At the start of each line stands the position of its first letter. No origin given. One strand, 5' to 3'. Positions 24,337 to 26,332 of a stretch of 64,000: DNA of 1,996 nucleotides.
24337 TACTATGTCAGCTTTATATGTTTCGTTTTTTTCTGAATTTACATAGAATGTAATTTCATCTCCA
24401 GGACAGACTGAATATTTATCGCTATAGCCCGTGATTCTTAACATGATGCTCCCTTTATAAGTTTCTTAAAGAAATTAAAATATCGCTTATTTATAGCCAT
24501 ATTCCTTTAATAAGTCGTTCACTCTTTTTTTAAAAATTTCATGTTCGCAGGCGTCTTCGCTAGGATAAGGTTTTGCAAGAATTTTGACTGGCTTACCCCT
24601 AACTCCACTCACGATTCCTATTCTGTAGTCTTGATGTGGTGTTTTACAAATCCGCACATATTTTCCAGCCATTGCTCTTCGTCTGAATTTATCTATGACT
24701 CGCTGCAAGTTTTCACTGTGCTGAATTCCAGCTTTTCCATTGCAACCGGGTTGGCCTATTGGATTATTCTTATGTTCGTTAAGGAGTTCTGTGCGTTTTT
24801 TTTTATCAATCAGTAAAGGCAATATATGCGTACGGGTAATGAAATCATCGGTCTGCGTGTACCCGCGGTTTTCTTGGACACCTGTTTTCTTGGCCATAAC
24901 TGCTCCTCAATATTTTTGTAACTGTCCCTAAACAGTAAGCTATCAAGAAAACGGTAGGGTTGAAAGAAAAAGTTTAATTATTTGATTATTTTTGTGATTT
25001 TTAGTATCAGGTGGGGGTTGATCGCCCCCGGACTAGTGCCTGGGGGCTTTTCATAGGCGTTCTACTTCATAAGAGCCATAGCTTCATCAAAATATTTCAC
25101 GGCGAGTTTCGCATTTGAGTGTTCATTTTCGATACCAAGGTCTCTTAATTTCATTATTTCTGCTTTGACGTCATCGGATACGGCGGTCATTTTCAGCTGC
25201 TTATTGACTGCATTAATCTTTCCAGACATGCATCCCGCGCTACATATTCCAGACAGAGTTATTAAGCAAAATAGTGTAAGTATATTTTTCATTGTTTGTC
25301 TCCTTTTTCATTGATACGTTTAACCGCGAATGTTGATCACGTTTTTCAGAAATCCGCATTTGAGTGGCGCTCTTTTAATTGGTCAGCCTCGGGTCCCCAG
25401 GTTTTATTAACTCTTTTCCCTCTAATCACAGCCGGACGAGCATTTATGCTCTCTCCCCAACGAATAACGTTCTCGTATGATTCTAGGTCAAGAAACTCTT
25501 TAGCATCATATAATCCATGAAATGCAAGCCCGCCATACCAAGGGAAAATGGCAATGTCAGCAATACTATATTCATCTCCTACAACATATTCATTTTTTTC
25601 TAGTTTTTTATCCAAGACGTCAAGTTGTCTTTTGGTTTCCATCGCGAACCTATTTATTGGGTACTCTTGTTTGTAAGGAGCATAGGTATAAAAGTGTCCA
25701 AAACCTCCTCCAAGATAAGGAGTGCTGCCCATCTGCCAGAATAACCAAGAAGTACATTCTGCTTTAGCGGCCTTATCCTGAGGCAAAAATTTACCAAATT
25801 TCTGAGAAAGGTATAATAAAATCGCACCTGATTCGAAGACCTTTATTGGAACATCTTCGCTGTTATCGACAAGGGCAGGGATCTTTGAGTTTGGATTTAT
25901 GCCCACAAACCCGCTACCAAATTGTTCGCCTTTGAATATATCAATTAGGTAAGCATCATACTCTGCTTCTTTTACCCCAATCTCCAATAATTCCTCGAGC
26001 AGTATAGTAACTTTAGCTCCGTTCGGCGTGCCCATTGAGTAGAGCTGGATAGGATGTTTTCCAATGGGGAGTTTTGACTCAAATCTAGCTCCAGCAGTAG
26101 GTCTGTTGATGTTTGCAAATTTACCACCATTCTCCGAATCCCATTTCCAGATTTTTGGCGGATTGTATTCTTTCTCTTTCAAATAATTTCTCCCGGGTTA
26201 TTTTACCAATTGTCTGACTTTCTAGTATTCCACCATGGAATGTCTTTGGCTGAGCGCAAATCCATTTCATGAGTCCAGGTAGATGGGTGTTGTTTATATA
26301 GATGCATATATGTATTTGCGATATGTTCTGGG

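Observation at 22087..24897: Gene pair with the size and order signature of N,N-dimethylformamidase (small then large subunit)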

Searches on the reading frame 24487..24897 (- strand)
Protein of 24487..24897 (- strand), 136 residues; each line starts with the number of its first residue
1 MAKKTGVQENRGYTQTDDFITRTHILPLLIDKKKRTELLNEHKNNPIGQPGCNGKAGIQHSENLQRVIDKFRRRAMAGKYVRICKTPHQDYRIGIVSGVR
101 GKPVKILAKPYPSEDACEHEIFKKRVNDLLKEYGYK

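Call 3: search_protein_families(library=pfam, proteins=[window:24487-24897:-], max_evalue=0.1)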
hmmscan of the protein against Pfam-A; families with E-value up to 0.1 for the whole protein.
window:24487-24897:- (136 aa): 0 families

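Call 4: search_protein_families(library=ncbifam, proteins=[window:24487-24897:-], max_evalue=0.1)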
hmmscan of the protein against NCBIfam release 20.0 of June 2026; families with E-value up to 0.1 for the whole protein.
window:24487-24897:- (136 aa): 0 families

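Call 6: search_solved_structures(query=window:24487-24897:-, max_evalue=1, show_alignments=2)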
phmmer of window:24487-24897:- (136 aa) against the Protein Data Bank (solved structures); distinct sequences matched with E-value up to 1: 4.
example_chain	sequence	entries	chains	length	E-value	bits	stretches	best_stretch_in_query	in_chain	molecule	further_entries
6lvb_B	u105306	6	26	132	0.0081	19.5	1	31-132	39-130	N,N-dimethylformamidase small subunit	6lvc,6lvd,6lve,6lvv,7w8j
4b6c_A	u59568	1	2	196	0.28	14.6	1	46-127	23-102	DNA gyrase subunit B,DNA gyrase subunit B,DNA gyrase subunit B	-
4bae_A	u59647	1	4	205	0.79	13.1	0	49-116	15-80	DNA GYRASE SUBUNIT B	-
6y8o_A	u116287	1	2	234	0.91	12.9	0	46-116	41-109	DNA gyrase subunit B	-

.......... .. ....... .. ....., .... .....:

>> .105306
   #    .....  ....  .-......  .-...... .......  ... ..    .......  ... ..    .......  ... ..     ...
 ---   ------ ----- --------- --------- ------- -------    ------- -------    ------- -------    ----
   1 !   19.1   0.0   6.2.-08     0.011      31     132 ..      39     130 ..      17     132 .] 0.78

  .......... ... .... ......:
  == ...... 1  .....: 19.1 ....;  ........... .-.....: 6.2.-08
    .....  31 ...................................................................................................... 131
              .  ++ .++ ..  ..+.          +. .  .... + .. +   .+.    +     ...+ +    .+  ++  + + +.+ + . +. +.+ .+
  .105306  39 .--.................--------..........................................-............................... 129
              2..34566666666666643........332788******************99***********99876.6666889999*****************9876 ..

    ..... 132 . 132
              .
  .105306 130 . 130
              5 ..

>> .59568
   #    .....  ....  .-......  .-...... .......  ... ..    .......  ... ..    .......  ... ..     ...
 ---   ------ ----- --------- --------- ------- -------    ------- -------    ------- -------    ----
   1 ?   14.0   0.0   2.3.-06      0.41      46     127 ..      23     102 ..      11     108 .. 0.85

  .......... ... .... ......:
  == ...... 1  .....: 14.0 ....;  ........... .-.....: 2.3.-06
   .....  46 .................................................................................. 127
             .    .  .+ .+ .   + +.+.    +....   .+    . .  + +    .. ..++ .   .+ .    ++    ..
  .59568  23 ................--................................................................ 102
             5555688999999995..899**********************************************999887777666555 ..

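Call 27: search_solved_structures(query=A1, max_evalue=1, show_alignments=1)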
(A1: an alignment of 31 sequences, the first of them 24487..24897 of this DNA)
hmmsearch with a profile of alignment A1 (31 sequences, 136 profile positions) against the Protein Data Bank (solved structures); distinct sequences matched with E-value up to 1: 1.
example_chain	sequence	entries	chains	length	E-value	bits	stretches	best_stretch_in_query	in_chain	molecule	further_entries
6lvb_B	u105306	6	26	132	8.2e-09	38.8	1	35-131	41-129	N,N-dimethylformamidase small subunit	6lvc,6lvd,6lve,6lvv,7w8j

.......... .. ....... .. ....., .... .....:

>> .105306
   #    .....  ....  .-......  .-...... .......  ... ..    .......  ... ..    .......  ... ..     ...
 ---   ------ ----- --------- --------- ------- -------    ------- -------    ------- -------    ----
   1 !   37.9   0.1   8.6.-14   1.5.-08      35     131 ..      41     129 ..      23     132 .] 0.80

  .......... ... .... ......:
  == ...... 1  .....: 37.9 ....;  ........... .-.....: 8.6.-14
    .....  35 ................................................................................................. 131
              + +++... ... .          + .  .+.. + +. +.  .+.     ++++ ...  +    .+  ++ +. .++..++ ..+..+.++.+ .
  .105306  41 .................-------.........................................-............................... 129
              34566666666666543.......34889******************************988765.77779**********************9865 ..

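Call 41: find_homologous_proteins(query=window:24487-24897:-, max_evalue=0.001)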
Query window:24487-24897:- (136 aa): 156 proteins with E <= 0.001 among 161 candidates; the best 120 are listed.
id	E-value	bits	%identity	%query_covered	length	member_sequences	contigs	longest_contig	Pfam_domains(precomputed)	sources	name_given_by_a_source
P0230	1.1e-83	296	96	100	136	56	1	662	PF26354.1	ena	-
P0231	2.1e-66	240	80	98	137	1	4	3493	PF26354.1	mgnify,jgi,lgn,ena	mgnify:CR=1 FL=1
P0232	7.2e-66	238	79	100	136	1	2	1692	PF26354.1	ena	-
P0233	2.8e-65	236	77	98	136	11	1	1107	PF26354.1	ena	-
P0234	2.9e-65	236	74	100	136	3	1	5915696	PF26354.1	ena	-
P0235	5.0e-65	236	77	99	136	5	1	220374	PF26354.1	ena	-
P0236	1.0e-64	235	76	100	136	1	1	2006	PF26354.1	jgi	jgi:hypothetical protein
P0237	1.1e-64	235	79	98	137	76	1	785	PF26354.1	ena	-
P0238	1.5e-64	234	74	100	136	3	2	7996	PF26354.1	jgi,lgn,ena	-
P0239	5.1e-64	232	82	100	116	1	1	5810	PF26354.1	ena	-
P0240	6.2e-64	232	75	99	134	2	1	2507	PF26354.1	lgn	-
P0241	7.0e-64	232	73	100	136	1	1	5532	PF26354.1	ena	-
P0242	2.5e-63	230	76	98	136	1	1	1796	PF26354.1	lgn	-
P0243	4.9e-63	229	74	100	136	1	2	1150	PF26354.1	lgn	-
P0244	4.1e-61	223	73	100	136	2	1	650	PF26354.1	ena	-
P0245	1.3e-60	221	72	100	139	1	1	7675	PF26354.1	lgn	-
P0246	6.5e-60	219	73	100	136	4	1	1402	PF26354.1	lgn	-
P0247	7.9e-60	219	74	100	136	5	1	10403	PF26354.1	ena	-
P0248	2.8e-59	217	71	99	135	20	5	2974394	PF26354.1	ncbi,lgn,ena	-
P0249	4.0e-59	216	69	100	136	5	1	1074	PF26354.1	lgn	-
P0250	4.9e-59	216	73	99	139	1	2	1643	PF26354.1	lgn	-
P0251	5.6e-59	216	68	98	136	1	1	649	PF26354.1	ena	-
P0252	1.7e-58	214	71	100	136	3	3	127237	PF26354.1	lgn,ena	-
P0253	2.3e-58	214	71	98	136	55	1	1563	PF26354.1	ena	-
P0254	2.5e-58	214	71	99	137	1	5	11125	PF26354.1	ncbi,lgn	-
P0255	3.6e-58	213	69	100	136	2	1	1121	PF26354.1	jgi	-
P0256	7.0e-58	212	71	99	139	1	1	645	PF26354.1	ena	-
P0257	8.7e-58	212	71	99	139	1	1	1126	PF26354.1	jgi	jgi:hypothetical protein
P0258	9.8e-58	212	72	99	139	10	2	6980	PF26354.1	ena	-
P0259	2.3e-57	211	71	99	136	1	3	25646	PF26354.1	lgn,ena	-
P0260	2.4e-57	211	66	99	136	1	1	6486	PF26354.1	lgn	-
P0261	2.5e-57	211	71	100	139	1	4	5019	PF26354.1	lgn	-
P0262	3.5e-57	210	70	100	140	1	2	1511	PF26354.1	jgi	-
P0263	3.5e-57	210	68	100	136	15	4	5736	PF26354.1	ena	-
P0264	5.0e-57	210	69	99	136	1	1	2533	PF26354.1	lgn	-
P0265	7.0e-57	209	72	99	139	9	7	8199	PF26354.1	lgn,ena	-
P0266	2.9e-56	207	69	99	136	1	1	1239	PF26354.1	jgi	jgi:hypothetical protein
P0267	3.3e-56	207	67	99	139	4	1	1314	PF26354.1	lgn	-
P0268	3.6e-56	207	70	99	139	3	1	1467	PF26354.1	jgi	jgi:hypothetical protein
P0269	4.7e-56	207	71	99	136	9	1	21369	PF26354.1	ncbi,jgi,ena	jgi:hypothetical protein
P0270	8.8e-56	206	71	98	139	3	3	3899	PF26354.1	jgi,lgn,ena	-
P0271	9.1e-56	206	68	98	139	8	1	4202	PF26354.1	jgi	jgi:hypothetical protein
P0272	9.1e-56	206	70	99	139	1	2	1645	PF26354.1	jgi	jgi:hypothetical protein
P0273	9.7e-56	206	69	99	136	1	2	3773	PF26354.1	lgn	-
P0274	1.3e-55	205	70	99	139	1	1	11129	PF26354.1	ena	-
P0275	1.6e-55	205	70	99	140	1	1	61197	PF26354.1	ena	-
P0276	1.8e-55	205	70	100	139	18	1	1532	PF26354.1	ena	-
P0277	1.8e-55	205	70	100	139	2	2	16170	PF26354.1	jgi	jgi:hypothetical protein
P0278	1.9e-55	205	70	99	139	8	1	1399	PF26354.1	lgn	-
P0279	3.1e-55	204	69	99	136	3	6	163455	PF26354.1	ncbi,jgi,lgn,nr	ncbi:MAG: inner-membrane translocator [Gammaproteobacteria bacterium]|nr:inner-membrane translocator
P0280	4.8e-55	203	69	98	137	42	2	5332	PF26354.1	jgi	-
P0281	6.4e-55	203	70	99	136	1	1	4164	PF26354.1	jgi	jgi:hypothetical protein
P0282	6.6e-55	203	69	99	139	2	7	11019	PF26354.1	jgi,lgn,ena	-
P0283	8.2e-55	203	68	99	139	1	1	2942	PF26354.1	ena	-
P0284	9.5e-55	202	70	99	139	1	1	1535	PF26354.1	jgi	jgi:hypothetical protein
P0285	1.5e-54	202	67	99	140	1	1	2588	PF26354.1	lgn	-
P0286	1.7e-54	202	70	99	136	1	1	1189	PF26354.1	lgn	-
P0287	1.8e-54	201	66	99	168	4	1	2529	PF26354.1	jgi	-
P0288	3.7e-54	200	69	99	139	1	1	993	PF26354.1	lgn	-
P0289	3.9e-54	200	68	98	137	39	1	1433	PF26354.1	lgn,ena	-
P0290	7.3e-54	199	67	99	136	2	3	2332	PF26354.1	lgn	-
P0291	1.1e-53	199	66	100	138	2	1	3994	PF26354.1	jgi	-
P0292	1.3e-53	199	65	99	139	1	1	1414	PF26354.1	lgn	-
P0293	2.1e-53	198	68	99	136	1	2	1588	PF26354.1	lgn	-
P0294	4.2e-53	197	68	98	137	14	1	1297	PF26354.1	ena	-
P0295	4.5e-53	197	65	98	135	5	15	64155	PF26354.1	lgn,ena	-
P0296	4.8e-53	197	65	99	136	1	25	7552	PF26354.1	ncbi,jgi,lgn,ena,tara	jgi:branched-chain amino acid transport system permease protein|tara:strand:- start:65 stop:475 leng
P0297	5.5e-53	197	66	99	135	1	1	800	PF26354.1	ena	-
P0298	6.9e-53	196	65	100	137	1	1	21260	PF26354.1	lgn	-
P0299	7.4e-53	196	64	99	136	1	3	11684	PF26354.1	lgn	-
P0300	2.1e-52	195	65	100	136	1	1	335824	PF26354.1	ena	-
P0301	2.3e-52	195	66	97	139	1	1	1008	PF26354.1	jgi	-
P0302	2.4e-52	195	64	99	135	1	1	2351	PF26354.1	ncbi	-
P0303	2.6e-52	194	67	98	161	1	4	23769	PF26354.1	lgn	-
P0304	4.2e-52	194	67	100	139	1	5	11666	PF26354.1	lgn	-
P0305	5.4e-52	193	66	100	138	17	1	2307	PF26354.1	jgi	jgi:hypothetical protein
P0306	5.5e-52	193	63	100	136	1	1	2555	PF26354.1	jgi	jgi:hypothetical protein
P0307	5.6e-52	193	67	99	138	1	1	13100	PF26354.1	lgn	-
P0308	5.9e-52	193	63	99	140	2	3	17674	PF26354.1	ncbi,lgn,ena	-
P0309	6.5e-52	193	64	99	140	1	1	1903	PF26354.1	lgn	-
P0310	9.6e-52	193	67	100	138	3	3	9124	PF26354.1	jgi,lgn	jgi:branched-chain amino acid transport system permease protein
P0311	1.2e-51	192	67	99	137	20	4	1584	PF26354.1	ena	-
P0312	1.9e-51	192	66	99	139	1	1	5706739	PF26354.1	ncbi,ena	-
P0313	1.9e-51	192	63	98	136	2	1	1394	PF26354.1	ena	-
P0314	1.9e-51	192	63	98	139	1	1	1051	PF26354.1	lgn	-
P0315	2.1e-51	191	62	100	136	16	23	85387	PF26354.1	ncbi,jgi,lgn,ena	jgi:hypothetical protein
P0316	3.1e-51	191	63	99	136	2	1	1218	PF26354.1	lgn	-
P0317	3.3e-51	191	63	99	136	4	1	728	PF26354.1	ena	-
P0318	4.7e-51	190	63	99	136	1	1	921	PF26354.1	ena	-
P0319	5.2e-51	190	66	100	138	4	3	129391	PF26354.1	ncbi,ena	-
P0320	6.1e-51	190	62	100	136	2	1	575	PF26354.1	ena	-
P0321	6.3e-51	190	63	99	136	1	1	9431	PF26354.1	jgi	-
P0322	9.0e-51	189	62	99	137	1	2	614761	PF26354.1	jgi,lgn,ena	-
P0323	1.0e-50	189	63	99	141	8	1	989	PF26354.1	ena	-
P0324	1.1e-50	189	63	99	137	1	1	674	PF26354.1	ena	-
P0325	1.3e-50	189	62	99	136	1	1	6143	PF26354.1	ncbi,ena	-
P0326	2.7e-50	188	63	99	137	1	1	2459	PF26354.1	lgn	-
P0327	2.8e-50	188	65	99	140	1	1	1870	PF26354.1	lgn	-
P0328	6.6e-50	187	63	98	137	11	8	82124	PF26354.1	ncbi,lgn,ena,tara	tara:strand:+ start:6535 stop:6948 length:414 start_codon:yes stop_codon:yes gene_type:complete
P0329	9.9e-50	186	61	100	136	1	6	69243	PF26354.1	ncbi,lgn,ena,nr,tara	ncbi:MAG TPA: inner-membrane translocator [Gammaproteobacteria bacterium]|nr:inner-membrane transloc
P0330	1.1e-49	186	64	99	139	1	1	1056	PF26354.1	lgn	-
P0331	1.3e-49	186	63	99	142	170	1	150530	PF26354.1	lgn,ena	-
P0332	1.4e-49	186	62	98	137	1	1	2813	PF26354.1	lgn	-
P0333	2.9e-49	185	61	99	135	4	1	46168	PF26354.1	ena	-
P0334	3.5e-49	184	64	100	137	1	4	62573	PF26354.1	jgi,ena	jgi:branched-chain amino acid transport system permease protein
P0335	4.5e-49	184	61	99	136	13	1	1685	PF26354.1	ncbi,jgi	jgi:hypothetical protein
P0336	9.0e-49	183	61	100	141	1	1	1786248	PF26354.1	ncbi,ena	-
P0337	1.4e-48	182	60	99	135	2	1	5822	PF26354.1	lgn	-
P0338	1.5e-48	182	61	97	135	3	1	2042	PF26354.1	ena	-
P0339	2.5e-48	182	60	100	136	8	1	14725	PF26354.1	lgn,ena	-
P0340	6.6e-48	180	60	99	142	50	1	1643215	PF26354.1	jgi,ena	jgi:branched-chain amino acid transport system permease protein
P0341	7.3e-48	180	63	95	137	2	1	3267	PF26354.1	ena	-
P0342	9.1e-48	180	58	100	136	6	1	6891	PF26354.1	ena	-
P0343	7.6e-47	177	62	99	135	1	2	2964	PF26354.1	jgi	jgi:hypothetical protein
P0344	1.9e-46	175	60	99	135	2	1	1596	PF26354.1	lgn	-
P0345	1.3e-45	173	58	99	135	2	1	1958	PF26354.1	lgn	-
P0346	2.9e-44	168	58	97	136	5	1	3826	PF26354.1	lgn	-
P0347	4.1e-44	168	58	96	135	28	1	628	PF26354.1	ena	-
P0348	5.5e-44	167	58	97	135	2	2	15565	PF26354.1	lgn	-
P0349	1.0e-43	167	57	97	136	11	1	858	PF26354.1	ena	-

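Call 42: search_protein_families(library=pfam, proteins=[window:24487-24897:-, P0234, P0329], max_evalue=10)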
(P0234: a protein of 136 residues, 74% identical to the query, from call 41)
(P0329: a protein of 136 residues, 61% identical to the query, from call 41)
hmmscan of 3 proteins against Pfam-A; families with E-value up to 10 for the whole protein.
window:24487-24897:- (136 aa): 0 families

P0234 (136 aa): 3 families
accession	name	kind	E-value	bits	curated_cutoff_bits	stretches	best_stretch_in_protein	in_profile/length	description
PF01875.22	Memo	-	0.047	13.3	27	1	50-108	2-58/269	Memo-like protein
PF11795.13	DUF3322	-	0.11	12.9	22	1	53-83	137-167/190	Uncharacterized protein conserved in bacteria N-term (DUF3322)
PF18929.5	DUF5678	-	0.2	11.9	23.2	1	57-80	18-41/49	Family of unknown function (DUF5678)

P0329 (136 aa): 1 family
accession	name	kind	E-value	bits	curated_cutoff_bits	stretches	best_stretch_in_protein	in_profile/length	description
PF18929.5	DUF5678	-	0.13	12.6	23.2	1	58-85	19-46/49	Family of unknown function (DUF5678)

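Call 57: predict_structure(alignment_id=A4)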
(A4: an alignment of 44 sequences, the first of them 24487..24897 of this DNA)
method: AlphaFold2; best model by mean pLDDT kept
length: 136 residues; sequences in the alignment: 44
mean_pLDDT: 82.6   pTM: 0.74
mean pLDDT of the five models: 82.6, 79.3, 77.8, 77.6, 75.7
residues with pLDDT >= 90: 46; 70-90: 62; 50-70: 27; < 50: 1
segments of 3 or more residues with pLDDT < 50: none
pLDDT, mean of each block of 10 residues (from residue 1): 58 73 90 92 71 65 88 86 87 90 90 89 92 86
secondary structure, 60 per line:
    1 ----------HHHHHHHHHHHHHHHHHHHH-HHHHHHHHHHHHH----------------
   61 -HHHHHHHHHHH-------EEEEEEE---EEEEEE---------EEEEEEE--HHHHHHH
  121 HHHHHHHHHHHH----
elements in order: H11-30 H32-44 H62-72 E80-86 E90-95 E105-111 H114-132

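Call 61: fold_search(model_id=the predicted structure, library=pdb)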
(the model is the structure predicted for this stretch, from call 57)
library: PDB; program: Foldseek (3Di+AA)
matches with E <= 10: 367; with E <= 0.001: 3
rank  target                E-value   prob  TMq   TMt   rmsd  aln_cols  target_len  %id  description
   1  6lvv_B                8.5e-07  1.00  0.72  0.78   2.5       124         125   23  N, N-dimethylformamidase (released 2020-08-12)
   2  6lvb_B                2.3e-06  1.00  0.72  0.78   2.8       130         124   22  Structure of Dimethylformamidase, tetramer (released 2020-06-03)
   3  6lvd_B                3.6e-05  1.00  0.65  0.73   3.2       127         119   21  Structure of Dimethylformamidase, tetramer, Y440A mutant (released 2020-06-03)
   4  8dg5_K                1.1e-01  0.30  0.26  0.16  21.4       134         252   11  Structural Basis of MicroRNA Biogenesis by Dicer-1 and Its Partner Protein Loqs-PB - complex IIb (released 2022-11-16)
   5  9qlq_NB               3.2e-01  0.06  0.12  0.13  13.4        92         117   12  NMT1-NAC bound human RNC with full length ARF1 - alternative State (released 2026-02-18)
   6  4fl3                  3.4e-01  0.08  0.19  0.08  14.3       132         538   14  Structural and Biophysical Characterization of the Syk Activation Switch (released 2012-11-28)
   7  1dgk                  3.9e-01  0.06  0.17  0.04  21.5       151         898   14  MUTANT MONOMER OF RECOMBINANT HUMAN HEXOKINASE TYPE I WITH GLUCOSE AND ADP IN THE ACTIVE SITE (released 2000-03-08)
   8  1cza                  5.6e-01  0.04  0.16  0.03  22.1       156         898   13  MUTANT MONOMER OF RECOMBINANT HUMAN HEXOKINASE TYPE I COMPLEXED WITH GLUCOSE, GLUCOSE-6-PHOSPHATE, AND ADP (released 2000-03-06)
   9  8dg7_K                6.0e-01  0.13  0.26  0.21  22.1       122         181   14  Structural Basis of MicroRNA Biogenesis by Dicer-1 and Its Partner Protein Loqs-PB - complex III (released 2022-11-16)
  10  8uu7_w                6.0e-01  0.09  0.19  0.23  11.8        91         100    8  Cryo-EM structure of the Listeria innocua 70S ribosome in complex with HflXr, HPF, and E-site tRNA (structure II-B) (released 2024-02-28)
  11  1hkc                  6.8e-01  0.06  0.17  0.04  22.4       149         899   12  RECOMBINANT HUMAN HEXOKINASE TYPE I COMPLEXED WITH GLUCOSE AND PHOSPHATE (released 1998-11-11)
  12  1qha_A                7.2e-01  0.04  0.16  0.03  22.3       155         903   13  HUMAN HEXOKINASE TYPE I COMPLEXED WITH ATP ANALOGUE AMP-PNP (released 1999-11-10)
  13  7aah_B                8.7e-01  0.06  0.16  0.16  11.5       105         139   13  Structure of human pERp1 (released 2021-01-27)
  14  4ru0_A                9.2e-01  0.15  0.16  0.05  11.2        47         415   11  The crystal structure of abc transporter permease from pseudomonas fluorescens group (released 2014-11-26)
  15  2db2_MODEL_1_A        1.0e+00  0.12  0.25  0.27   9.1       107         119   12  Solution structure of the double-stranded RNA binding domain in KIAA0890 protein (released 2006-06-14)
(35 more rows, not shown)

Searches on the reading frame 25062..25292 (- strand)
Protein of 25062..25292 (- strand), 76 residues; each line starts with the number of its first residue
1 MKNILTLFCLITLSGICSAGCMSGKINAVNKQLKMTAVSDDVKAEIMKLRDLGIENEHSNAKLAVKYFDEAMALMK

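Call 3: search_protein_families(library=pfam, proteins=[window:25062-25292:-], max_evalue=0.1)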
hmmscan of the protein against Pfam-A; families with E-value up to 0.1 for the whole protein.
window:25062-25292:- (76 aa): 0 families

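Call 4: search_protein_families(library=ncbifam, proteins=[window:25062-25292:-], max_evalue=0.1)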
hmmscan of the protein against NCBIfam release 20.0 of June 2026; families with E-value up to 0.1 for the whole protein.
window:25062-25292:- (76 aa): 3 families
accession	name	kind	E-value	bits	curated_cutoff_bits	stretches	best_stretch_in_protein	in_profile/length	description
TIGR02351.2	thiH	equivalog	0.03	13.4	380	1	4-75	70-146/364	2-iminoacetate synthase ThiH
TIGR03955.1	rSAM_HydG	equivalog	0.052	12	312.15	1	4-54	82-133/470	[FeFe] hydrogenase H-cluster radical SAM maturase HydG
NF007420.1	PRK09959.1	equivalog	0.056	10.9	1995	1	25-51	1150-1176/1197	acid-sensing system histidine kinase EvgS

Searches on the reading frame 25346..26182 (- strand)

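Call 3: search_protein_families(library=pfam, proteins=[window:25346-26182:-], max_evalue=0.1)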
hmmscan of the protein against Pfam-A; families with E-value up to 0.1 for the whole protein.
window:25346-26182:- (278 aa): 7 families
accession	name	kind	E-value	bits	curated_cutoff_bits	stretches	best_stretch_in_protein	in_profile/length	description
PF00043.30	GST_C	-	1.4e-09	38.5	20.7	1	182-250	30-93/93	Glutathione S-transferase, C-terminal domain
PF02798.26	GST_N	-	9.4e-09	35.9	20.9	1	44-126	2-75/76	Glutathione S-transferase, N-terminal domain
PF13410.11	GST_C_2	-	3.2e-06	27.6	24.9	1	177-242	5-66/69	Glutathione S-transferase, C-terminal domain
PF14497.11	GST_C_3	-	1.1e-05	26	21.6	1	182-252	30-97/104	Glutathione S-transferase, C-terminal domain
PF13409.12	GST_N_2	-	7.5e-05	23.7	25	1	71-126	15-68/70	Glutathione S-transferase, N-terminal domain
PF21972.1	Arc1p_N_like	-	0.00021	22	27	1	182-246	16-77/81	Nuclear-export cofactor Arc1p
PF13417.12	GST_N_3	-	0.0015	19.3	22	1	91-130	37-72/75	Glutathione S-transferase, N-terminal domain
